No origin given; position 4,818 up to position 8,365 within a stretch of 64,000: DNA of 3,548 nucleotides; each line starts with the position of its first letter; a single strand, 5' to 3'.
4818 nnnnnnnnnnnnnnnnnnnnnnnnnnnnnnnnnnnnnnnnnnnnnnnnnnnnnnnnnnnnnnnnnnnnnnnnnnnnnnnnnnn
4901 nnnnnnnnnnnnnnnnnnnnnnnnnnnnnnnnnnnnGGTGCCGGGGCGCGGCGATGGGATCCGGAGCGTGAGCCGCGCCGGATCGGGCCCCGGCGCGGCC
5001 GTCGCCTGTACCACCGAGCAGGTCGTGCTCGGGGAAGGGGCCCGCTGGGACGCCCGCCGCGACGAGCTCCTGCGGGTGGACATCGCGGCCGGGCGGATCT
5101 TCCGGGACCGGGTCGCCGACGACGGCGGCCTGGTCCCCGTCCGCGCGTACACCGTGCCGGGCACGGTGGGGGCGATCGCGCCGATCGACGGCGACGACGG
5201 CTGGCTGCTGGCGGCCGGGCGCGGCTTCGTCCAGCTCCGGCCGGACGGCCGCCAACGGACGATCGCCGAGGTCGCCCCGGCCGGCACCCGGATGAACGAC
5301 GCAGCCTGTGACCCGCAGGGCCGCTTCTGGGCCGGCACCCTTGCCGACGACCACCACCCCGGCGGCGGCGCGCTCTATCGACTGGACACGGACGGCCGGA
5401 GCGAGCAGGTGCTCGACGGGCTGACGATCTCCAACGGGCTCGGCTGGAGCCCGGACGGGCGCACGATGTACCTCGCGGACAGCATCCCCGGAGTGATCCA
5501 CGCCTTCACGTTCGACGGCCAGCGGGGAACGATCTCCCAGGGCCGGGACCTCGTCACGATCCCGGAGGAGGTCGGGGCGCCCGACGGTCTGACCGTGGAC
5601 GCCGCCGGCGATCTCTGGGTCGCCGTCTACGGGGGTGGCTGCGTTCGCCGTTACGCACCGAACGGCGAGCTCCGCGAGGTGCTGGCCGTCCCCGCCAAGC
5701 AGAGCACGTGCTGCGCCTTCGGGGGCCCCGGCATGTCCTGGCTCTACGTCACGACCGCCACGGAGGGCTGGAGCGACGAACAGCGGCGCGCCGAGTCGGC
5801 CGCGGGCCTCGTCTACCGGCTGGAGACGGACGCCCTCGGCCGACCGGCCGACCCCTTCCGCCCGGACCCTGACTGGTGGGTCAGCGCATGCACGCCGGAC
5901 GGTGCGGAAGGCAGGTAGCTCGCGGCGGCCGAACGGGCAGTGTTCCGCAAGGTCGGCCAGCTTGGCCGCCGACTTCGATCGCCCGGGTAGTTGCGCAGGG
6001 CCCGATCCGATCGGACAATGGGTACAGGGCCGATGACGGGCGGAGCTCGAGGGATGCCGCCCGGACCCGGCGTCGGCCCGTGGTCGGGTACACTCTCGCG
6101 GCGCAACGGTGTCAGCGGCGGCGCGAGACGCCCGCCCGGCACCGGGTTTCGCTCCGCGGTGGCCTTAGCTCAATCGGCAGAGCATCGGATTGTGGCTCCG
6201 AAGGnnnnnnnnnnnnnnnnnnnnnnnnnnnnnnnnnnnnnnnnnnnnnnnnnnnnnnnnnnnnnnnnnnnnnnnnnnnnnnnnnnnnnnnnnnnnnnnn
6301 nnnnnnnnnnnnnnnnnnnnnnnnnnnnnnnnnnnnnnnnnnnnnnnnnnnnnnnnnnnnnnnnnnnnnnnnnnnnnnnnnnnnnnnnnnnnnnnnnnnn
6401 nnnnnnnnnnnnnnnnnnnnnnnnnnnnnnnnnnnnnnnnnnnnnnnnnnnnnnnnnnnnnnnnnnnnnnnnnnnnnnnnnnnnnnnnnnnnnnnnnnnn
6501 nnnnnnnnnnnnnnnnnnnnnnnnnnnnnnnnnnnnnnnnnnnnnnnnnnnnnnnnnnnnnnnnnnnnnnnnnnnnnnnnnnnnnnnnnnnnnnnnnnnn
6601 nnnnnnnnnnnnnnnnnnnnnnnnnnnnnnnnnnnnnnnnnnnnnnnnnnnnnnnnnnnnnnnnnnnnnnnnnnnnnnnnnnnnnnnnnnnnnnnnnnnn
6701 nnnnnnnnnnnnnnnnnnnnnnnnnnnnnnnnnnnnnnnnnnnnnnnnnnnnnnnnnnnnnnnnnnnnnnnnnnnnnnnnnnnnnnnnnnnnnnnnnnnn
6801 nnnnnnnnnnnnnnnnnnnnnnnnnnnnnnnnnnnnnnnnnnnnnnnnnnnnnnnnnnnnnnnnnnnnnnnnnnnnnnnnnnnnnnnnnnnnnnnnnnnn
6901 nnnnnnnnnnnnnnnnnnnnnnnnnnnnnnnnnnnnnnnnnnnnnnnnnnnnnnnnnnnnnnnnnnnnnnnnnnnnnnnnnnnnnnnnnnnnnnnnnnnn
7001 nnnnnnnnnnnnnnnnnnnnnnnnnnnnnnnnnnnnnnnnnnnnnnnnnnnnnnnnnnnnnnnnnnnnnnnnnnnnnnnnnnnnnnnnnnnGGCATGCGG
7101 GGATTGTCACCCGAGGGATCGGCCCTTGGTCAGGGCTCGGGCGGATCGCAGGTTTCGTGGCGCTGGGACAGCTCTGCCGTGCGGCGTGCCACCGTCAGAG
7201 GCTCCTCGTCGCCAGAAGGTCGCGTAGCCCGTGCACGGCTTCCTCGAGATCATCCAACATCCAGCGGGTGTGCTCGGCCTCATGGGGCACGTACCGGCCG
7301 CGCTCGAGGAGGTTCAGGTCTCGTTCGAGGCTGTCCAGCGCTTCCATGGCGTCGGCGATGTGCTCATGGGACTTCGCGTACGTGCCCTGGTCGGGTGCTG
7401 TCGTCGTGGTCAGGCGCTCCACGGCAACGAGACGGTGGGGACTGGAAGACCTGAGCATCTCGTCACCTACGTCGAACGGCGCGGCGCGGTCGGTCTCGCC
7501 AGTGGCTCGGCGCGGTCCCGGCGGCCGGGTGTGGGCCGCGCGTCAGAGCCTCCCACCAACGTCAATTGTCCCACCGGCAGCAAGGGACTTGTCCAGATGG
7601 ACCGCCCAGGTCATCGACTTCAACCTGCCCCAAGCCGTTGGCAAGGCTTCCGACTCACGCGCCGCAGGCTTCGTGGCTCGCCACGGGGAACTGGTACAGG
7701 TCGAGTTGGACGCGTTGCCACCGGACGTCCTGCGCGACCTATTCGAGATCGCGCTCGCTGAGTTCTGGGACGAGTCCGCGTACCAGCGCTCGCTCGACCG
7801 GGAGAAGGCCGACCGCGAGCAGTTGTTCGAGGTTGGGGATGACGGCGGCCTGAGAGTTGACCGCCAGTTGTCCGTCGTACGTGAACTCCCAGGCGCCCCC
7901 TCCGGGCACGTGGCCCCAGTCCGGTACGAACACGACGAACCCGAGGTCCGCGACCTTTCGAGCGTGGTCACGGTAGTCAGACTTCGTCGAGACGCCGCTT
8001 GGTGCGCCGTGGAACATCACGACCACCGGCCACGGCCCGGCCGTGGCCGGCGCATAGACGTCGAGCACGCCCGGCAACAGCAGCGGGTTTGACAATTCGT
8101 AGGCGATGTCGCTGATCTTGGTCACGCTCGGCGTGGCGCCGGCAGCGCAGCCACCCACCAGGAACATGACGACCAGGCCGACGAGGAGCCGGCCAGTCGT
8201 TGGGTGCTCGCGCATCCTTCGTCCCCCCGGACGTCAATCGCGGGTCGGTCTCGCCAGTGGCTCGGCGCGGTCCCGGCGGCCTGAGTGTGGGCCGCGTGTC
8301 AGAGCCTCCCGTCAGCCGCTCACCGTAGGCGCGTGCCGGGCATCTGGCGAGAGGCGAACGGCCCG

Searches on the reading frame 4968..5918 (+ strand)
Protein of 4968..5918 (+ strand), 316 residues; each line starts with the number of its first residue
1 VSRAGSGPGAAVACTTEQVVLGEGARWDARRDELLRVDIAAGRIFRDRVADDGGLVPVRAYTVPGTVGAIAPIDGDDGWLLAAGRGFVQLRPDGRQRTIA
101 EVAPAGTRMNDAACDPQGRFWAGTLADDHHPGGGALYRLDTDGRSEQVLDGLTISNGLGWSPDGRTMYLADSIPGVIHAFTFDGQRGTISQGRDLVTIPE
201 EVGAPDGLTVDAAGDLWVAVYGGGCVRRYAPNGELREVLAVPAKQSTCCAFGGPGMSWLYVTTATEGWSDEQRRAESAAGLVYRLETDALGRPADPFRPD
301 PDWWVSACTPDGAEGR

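Call 84: search_protein_families(library=pfam, proteins=[window:4968-5918:+], max_evalue=0.0001)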
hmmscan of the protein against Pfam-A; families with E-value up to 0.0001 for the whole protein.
window:4968-5918:+ (316 aa): 1 family
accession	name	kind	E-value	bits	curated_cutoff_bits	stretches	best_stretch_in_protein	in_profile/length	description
PF08450.18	SGL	-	4.1e-75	253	26.3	1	21-265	1-246/246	SMP-30/Gluconolactonase/LRE-like region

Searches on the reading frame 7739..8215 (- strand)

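Call 85: search_protein_families(library=pfam, proteins=[window:7739-8215:-], max_evalue=0.001)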
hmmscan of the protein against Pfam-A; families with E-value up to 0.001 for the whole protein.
window:7739-8215:- (158 aa): 2 families
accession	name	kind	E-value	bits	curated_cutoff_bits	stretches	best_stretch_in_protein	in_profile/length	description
PF01738.24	DLH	-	3.9e-06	27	21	1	54-99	6-48/217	Dienelactone hydrolase family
PF07224.18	Chlorophyllase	-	0.00013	21.4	26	1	45-132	25-102/301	Chlorophyllase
